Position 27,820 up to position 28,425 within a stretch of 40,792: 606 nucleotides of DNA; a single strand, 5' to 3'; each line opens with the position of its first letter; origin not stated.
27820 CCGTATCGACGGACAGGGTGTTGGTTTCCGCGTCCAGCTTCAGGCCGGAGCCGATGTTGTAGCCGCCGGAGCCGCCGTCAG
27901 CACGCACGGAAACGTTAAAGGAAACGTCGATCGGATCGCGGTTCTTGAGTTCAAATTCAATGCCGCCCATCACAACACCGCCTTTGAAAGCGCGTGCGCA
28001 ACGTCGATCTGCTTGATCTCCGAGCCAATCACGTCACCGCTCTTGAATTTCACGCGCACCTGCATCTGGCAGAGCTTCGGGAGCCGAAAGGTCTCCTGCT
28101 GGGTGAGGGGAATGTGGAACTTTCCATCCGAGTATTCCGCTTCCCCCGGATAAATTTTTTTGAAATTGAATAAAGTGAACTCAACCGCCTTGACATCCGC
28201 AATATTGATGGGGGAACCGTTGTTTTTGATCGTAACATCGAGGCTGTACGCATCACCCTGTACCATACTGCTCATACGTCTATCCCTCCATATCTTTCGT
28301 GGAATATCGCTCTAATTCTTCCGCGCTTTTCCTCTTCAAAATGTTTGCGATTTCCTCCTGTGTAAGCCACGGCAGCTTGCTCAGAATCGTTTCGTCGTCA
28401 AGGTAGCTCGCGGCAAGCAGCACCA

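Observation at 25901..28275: Fibre/adhesin cassette (including a BspA-type LRR protein) inserted between the portal and head-morphogenesis genes, with a recombination scar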

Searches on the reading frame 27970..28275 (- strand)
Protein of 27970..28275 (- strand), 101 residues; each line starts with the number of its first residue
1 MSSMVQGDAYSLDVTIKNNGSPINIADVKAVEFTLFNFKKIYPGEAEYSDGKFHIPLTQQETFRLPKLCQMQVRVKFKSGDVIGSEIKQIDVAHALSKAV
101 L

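Call 8: search_protein_families(library=pfam, proteins=[window:27970-28275:-], max_evalue=0.1)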
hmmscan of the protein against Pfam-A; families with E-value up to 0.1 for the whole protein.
window:27970-28275:- (101 aa): 1 family
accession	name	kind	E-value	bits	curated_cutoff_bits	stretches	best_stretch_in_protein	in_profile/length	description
PF10651.15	BppU_N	-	0.06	13.5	23.1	1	7-58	26-82/142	BppU N-terminal domain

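Call 9: search_protein_families(library=phrogs, proteins=[window:27970-28275:-], max_evalue=0.01)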
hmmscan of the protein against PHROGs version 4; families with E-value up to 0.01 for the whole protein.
window:27970-28275:- (101 aa): 1 family
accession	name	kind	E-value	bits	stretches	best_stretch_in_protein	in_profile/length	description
phrog_15594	-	unknown function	0.00037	21.7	1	49-96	45-94/99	-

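Call 54: find_homologous_proteins(query=window:27970-28275:-, max_evalue=0.001)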
Query window:27970-28275:- (101 aa): 87 proteins with E <= 0.001 among 87 candidates.
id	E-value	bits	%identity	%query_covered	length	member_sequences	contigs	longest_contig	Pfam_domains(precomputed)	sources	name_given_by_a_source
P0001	1.3e-58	212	99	100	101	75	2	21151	-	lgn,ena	-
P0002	7.0e-58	210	98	100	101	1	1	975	-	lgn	-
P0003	3.6e-55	201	93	100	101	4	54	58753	-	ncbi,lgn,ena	-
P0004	3.7e-52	192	89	100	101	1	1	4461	-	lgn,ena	-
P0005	1.6e-44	167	86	100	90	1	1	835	-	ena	-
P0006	6.2e-44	165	79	97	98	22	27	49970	-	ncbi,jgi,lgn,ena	jgi:hypothetical protein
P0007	2.3e-42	160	77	97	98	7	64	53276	-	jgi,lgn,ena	jgi:hypothetical protein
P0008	3.7e-42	160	74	100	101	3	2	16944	-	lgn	-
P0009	1.9e-40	154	77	97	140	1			-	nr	nr:MAG TPA: BppU domain protein [Caudoviricetes sp.]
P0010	3.9e-40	153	70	100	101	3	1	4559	-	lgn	-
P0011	9.6e-40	152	73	97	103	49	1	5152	-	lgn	-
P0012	1.7e-39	151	74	97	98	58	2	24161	-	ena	-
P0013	3.6e-39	150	72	97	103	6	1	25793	-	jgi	jgi:hypothetical protein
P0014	8.6e-39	149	69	97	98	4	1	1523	-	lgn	-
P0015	1.3e-38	148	73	97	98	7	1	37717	-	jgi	-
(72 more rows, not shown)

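Call 57: search_solved_structures(query=A2, max_evalue=10, show_alignments=2)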
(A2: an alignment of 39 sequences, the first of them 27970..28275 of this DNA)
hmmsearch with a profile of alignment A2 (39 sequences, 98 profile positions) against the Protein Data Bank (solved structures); distinct sequences matched with E-value up to 10: 6.
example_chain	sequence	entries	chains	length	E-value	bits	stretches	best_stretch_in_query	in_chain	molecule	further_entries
9iac_A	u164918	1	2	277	0.31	14.5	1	7-47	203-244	Similar to tr|Q3MCC8|Q3MCC8_ANAVT Hypothetical protein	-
9eq2_D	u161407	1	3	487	0.94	13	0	14-70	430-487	RuvB-like helicase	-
2a0s_A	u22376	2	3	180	1.1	12.8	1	2-83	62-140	6-pyruvoyl tetrahydropterin synthase | 6-pyruvoyl tetrahydrobiopterin synthase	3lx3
3lze_A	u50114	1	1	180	1.1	12.8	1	2-83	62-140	Putative 6-pyruvoyl tetrahydrobiopterin synthase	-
3m0n_A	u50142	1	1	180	1.1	12.8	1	2-83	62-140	Putative 6-pyruvoyl tetrahydrobiopterin synthase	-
4b5q_A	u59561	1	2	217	1.5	12.3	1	37-66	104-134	GLYCOSIDE HYDROLASE FAMILY 61 PROTEIN D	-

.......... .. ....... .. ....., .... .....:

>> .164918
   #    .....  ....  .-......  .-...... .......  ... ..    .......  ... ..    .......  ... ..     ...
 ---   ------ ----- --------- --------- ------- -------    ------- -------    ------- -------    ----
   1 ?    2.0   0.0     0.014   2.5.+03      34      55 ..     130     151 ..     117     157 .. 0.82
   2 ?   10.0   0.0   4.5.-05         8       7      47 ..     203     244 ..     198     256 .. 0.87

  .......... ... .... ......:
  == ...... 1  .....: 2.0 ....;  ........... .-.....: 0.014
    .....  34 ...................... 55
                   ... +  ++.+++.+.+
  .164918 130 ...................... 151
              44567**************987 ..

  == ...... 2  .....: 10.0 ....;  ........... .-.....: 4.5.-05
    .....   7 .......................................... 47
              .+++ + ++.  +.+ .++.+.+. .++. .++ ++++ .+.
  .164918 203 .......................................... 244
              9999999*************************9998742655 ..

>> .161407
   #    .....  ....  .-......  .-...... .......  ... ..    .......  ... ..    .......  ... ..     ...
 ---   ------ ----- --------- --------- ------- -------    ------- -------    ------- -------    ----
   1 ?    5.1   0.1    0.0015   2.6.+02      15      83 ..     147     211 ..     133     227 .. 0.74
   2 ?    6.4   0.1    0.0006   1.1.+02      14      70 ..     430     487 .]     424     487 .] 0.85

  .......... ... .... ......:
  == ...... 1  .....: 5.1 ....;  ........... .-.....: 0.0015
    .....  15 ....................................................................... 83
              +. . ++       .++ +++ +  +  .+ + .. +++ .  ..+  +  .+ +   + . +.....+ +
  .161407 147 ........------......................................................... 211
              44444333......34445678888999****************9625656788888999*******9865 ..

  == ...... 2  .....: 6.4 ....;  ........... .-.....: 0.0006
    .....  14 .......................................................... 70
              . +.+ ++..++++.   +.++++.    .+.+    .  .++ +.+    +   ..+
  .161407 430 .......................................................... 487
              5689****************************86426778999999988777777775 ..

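Call 61: predict_structure(alignment_id=A2)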
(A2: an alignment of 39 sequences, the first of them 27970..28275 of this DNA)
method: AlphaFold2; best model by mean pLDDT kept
length: 101 residues; sequences in the alignment: 39
mean_pLDDT: 86.0   pTM: 0.76
mean pLDDT of the five models: 86.0, 85.2, 83.0, 82.4, 81.9
residues with pLDDT >= 90: 58; 70-90: 31; 50-70: 5; < 50: 7
segments of 3 or more residues with pLDDT < 50: 1-6
pLDDT, mean of each block of 10 residues (from residue 1): 52 91 94 93 94 90 87 96 92 75 45
secondary structure, 60 per line:
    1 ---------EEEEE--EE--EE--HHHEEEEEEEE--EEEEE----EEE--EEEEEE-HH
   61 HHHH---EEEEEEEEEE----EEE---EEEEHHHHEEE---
elements in order: E10-14 E28-35 E38-42 E47-49 E52-57 H59-64 E68-77 E82-84 E88-91 H92-95 E96-98

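Call 63: fold_search(model_id=the predicted structure, library=pdb)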
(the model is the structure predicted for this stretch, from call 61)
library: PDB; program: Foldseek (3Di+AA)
matches with E <= 10: 1189; with E <= 0.001: 0
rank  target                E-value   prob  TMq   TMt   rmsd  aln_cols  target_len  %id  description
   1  9c39_J                8.6e-03  1.00  0.61  0.47   3.1        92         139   18  Bacteriophage Sf14 neck C6 reconstruction (released 2025-02-05)
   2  9mt4_G                1.3e-02  1.00  0.60  0.42   2.8        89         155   21  Connector structure of phage JohannRWettstein (Bas63) (released 2025-11-19)
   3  9mt4_H                1.9e-02  1.00  0.58  0.47   2.7        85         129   20  Connector structure of phage JohannRWettstein (Bas63) (released 2025-11-19)
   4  9c39_I                4.0e-02  1.00  0.58  0.40   2.5        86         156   19  Bacteriophage Sf14 neck C6 reconstruction (released 2025-02-05)
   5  5f7s_A                4.5e-02  1.00  0.49  0.09   3.7        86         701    8  Cycloalternan-degrading enzyme from Trueperella pyogenes (released 2015-12-30)
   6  9ll2_A                7.6e-02  0.99  0.49  0.46   7.0        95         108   15  Crystal structure of the Helicobacter pylori copper resistance determinant CrdA in the apo form (released 2025-11-19)
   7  7sr4_D                8.5e-02  0.97  0.45  0.42   5.5       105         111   10  Single chain trimer HLA-A*02:01 (H98L, Y108C) with HPV.16 E7 peptide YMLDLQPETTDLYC (released 2022-11-23)
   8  9ll4_A                9.4e-02  0.99  0.50  0.48   3.9        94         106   15  Crystal structure of the Helicobacter pylori copper resistance determinant CrdA in complex with silver ions in space g (released 2025-11-19)
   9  8v5k_G                9.9e-02  0.97  0.44  0.39   6.3       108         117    9  Structure of the Human Respirovirus 3 Fusion Protein Bound to Camelid Nanobodies 4C03 and 4C06 (released 2024-05-22)
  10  7sr3_B                1.2e-01  0.95  0.45  0.42   5.3       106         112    8  Single chain trimer HLA-A*02:01 (H98L, Y108C) with HPV.16 E7 peptide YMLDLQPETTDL (released 2022-11-23)
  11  4bzy_A                1.7e-01  0.85  0.41  0.09   4.4        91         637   15  Crystal structure of human glycogen branching enzyme (GBE1) (released 2013-09-25)
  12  1ug9                  2.0e-01  0.98  0.44  0.06   3.7        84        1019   12  Crystal Structure of Glucodextranase from Arthrobacter globiformis I42 (released 2003-12-09)
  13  9eq7_L                2.1e-01  0.80  0.39  0.26   7.0       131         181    9  Halobacterium salinarum archaellum filament (released 2024-07-17)
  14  9eq7_A                2.1e-01  0.66  0.38  0.26   6.7       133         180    8  Halobacterium salinarum archaellum filament (released 2024-07-17)
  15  9pvp                  2.2e-01  0.87  0.44  0.04   5.1        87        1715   15  Cryo-EM structure of receptor tyrosine kinase ROS1 extracellular domain (released 2026-02-25)
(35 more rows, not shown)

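Call 68: fold_search(model_id=the predicted structure, library=viral)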
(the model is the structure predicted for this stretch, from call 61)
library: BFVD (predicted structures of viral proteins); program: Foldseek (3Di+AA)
matches with E <= 10: 881; with E <= 0.001: 5
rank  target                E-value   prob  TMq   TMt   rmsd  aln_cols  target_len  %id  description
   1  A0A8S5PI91            3.9e-07  1.00  0.74  0.38   2.5        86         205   32  Uncharacterized protein [Siphoviridae sp. ctb8j11]
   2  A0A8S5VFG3            1.7e-04  1.00  0.71  0.67   2.6        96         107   24  Uncharacterized protein [Siphoviridae sp. ct1da40]
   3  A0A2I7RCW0            3.0e-04  1.00  0.64  0.59   3.1        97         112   16  (no name in the UniProt tables at hand)
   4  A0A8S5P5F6            3.5e-04  1.00  0.65  0.62   4.5       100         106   22  Uncharacterized protein [Siphoviridae sp. ctur44]
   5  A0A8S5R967            4.3e-04  1.00  0.59  0.52   3.6        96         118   24  Uncharacterized protein [virus sp. cti5L29]
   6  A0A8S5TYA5            1.5e-03  1.00  0.64  0.66   3.6        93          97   22  Uncharacterized protein [Myoviridae sp. ctPkm1]
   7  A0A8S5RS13            2.0e-03  1.00  0.60  0.54   3.2        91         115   15  Uncharacterized protein [Siphoviridae sp. ctKy93]
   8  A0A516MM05            3.2e-03  1.00  0.67  0.45   2.4        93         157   14  (no name in the UniProt tables at hand)
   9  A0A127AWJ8            7.2e-03  1.00  0.62  0.21   3.1       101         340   16  Uncharacterized protein [Bacillus phage SP-15]
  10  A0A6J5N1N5            8.4e-03  1.00  0.55  0.46   5.0       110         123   17  Uncharacterized protein [uncultured Caudovirales phage]
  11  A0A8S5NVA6            8.9e-03  1.00  0.50  0.56   3.4        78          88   22  Uncharacterized protein [Myoviridae sp. cthRr4]
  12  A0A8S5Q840            8.9e-03  1.00  0.52  0.48   4.2        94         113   17  Uncharacterized protein [Siphoviridae sp. ctdVv30]
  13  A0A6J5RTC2            9.3e-03  1.00  0.55  0.45   3.9       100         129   10  Uncharacterized protein [uncultured Caudovirales phage]
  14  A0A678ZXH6            9.8e-03  1.00  0.61  0.23   2.7        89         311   17  Uncharacterized protein [Pectobacterium phage Arno18]
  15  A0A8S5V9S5            1.1e-02  1.00  0.58  0.45   9.8       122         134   16  Uncharacterized protein [Ackermannviridae sp. ctUml7]
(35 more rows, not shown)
